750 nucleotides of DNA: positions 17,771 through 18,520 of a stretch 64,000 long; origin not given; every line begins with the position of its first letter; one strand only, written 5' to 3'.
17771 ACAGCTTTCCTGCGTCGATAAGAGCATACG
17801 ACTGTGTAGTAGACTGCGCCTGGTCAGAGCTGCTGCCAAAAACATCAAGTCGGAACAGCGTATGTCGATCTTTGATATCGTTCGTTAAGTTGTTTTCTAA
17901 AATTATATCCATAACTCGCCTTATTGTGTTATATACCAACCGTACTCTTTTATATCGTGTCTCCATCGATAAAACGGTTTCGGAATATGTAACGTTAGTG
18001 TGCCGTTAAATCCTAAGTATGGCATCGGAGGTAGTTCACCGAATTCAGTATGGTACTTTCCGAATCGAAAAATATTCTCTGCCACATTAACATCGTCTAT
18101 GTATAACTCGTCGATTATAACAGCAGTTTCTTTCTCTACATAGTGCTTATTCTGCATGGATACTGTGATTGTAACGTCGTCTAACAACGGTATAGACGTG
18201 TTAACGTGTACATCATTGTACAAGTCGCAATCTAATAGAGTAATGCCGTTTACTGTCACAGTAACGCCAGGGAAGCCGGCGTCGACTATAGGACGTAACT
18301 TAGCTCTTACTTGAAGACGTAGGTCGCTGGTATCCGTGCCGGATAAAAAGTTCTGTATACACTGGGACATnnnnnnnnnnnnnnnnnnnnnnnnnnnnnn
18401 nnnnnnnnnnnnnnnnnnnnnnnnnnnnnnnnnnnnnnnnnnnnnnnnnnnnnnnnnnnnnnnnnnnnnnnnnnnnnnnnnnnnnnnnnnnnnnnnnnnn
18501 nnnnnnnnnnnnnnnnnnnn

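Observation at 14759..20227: Eight-gene operon ClpP / SPASM radical-SAM / 2 unknowns / HIT / GTP cyclohydrolase I / 334-aa unknown / 2OG-oxygenase-like: candidate uncharacterised modification pathway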

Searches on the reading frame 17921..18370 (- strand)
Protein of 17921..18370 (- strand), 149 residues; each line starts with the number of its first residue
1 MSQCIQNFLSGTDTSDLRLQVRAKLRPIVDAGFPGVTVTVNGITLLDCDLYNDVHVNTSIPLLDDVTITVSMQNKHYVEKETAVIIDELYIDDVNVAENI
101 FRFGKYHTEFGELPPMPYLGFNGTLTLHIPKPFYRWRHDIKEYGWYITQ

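Call 3: search_protein_families(library=pfam, proteins=[window:17921-18370:-], max_evalue=0.1)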
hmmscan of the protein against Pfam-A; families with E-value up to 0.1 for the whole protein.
window:17921-18370:- (149 aa): 1 family
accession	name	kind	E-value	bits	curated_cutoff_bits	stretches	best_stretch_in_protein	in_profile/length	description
PF08723.15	Gag_p15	-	0.084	13.5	26.1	0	53-84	49-80/123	Gag protein p15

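Call 4: search_protein_families(library=phrogs, proteins=[window:17921-18370:-], max_evalue=0.01)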
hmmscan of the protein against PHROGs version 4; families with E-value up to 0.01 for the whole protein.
window:17921-18370:- (149 aa): 0 families

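Call 6: search_protein_families(library=ncbifam, proteins=[window:17921-18370:-], max_evalue=0.1)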
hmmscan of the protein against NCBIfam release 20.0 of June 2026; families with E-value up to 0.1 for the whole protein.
window:17921-18370:- (149 aa): 0 families

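Call 55: search_protein_families(library=pfam, alignment_id=A5, max_evalue=0.05)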
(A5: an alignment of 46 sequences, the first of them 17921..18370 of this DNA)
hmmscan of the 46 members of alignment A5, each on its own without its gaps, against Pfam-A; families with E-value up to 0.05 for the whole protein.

A. member 1, window:17921-18370:- (149 aa): 0 families

B. families by the number of members that match (of 46 scanned): 3 families
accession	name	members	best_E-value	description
PF22640.1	ManC_GMP_beta-helix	1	0.0044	MannoseP isomerase/GMP-like beta-helix domain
PF18122.6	APC1_C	1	0.035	Anaphase-promoting complex sub unit 1 C-terminal domain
PF20202.4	DUF6564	1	0.037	Domain of unknown function (DUF6564)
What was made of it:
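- On RiPP or peptide-derived cofactor system: No RRE was detected in any of 46 partner sequences (call 55).
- Closest known: rSAM enzymes encoded next to their protein substrates. Different: No Gly_radical or sulfatase Pfam hit appears in any of 46 partner sequences (call 55).
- No RRE/PqqD-like domain was detected (call 55).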

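Call 56: search_solved_structures(query=A5, max_evalue=1)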
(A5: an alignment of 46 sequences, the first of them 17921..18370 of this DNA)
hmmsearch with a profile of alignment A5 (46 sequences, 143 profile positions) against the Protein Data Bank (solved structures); distinct sequences matched with E-value up to 1: 15.
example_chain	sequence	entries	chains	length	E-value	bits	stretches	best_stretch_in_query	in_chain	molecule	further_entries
2p1a_A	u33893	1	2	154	0.002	21.5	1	70-132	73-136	Hypothetical protein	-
2qyl_A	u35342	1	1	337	0.1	16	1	20-142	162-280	Phosphodiesterase 4B, cAMP-specific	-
3o0j_A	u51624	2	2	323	0.1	16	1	20-142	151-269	cAMP-specific 3',5'-cyclic phosphodiesterase 4B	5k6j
4kp6_A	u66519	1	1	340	0.1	16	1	20-142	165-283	cAMP-specific 3',5'-cyclic phosphodiesterase 4B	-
3w5e_A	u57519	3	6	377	0.11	16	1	20-142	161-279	cAMP-specific 3',5'-cyclic phosphodiesterase 4B | 3',5'-cyclic-AMP phosphodiesterase 4B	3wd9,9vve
1f0j_A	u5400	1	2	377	0.11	16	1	20-142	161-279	PHOSPHODIESTERASE 4B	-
1ro6_A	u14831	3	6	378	0.11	15.9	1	20-142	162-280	cAMP-specific 3',5'-cyclic phosphodiesterase 4B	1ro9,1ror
3hmv_A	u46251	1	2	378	0.11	15.9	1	20-142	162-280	cAMP-specific 3',5'-cyclic phosphodiesterase 4B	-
4myq_A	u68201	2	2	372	0.11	15.9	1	20-142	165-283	cAMP-specific 3',5'-cyclic phosphodiesterase 4B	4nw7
1tb5_A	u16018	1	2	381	0.11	15.9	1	20-142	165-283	cAMP-specific 3',5'-cyclic phosphodiesterase 4B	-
3d3p_A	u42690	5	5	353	0.12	15.8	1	20-142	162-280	cAMP-specific 3',5'-cyclic phosphodiesterase 4B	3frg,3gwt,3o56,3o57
3ly2_A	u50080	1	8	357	0.12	15.8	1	20-142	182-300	cAMP-specific 3',5'-cyclic phosphodiesterase 4B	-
1xlx_A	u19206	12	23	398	0.12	15.8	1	20-142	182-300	cAMP-specific 3',5'-cyclic phosphodiesterase 4B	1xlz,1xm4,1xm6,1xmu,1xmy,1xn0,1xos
3g45_A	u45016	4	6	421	0.13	15.7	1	20-142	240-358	cAMP-specific 3',5'-cyclic phosphodiesterase 4B | cAMP-specific 3',5'-cyclic phosphodiesterase 4B,cAMP-specific 3',5'-cyclic phosphodiestera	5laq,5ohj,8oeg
4wzi_A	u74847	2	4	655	0.41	14.1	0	20-142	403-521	cAMP-specific 3',5'-cyclic phosphodiesterase 4B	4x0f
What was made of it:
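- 17921..18370 (-): Obligate small partner protein of the rSAM (149 aa; the family ranges from 81 to 164 aa). Its conserved C-terminal motif is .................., and G144 is invariant. It has no Pfam or PDB relative. No family hit was found (calls 55, 56).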

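Call 58: search_solved_structures(query=A5, max_evalue=0.01, show_alignments=1)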
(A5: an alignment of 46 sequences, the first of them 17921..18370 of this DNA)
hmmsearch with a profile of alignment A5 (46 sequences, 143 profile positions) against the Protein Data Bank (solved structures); distinct sequences matched with E-value up to 0.01: 1.
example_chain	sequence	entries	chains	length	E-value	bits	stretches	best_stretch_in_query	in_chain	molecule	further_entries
2p1a_A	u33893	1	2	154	0.002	21.5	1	70-132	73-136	Hypothetical protein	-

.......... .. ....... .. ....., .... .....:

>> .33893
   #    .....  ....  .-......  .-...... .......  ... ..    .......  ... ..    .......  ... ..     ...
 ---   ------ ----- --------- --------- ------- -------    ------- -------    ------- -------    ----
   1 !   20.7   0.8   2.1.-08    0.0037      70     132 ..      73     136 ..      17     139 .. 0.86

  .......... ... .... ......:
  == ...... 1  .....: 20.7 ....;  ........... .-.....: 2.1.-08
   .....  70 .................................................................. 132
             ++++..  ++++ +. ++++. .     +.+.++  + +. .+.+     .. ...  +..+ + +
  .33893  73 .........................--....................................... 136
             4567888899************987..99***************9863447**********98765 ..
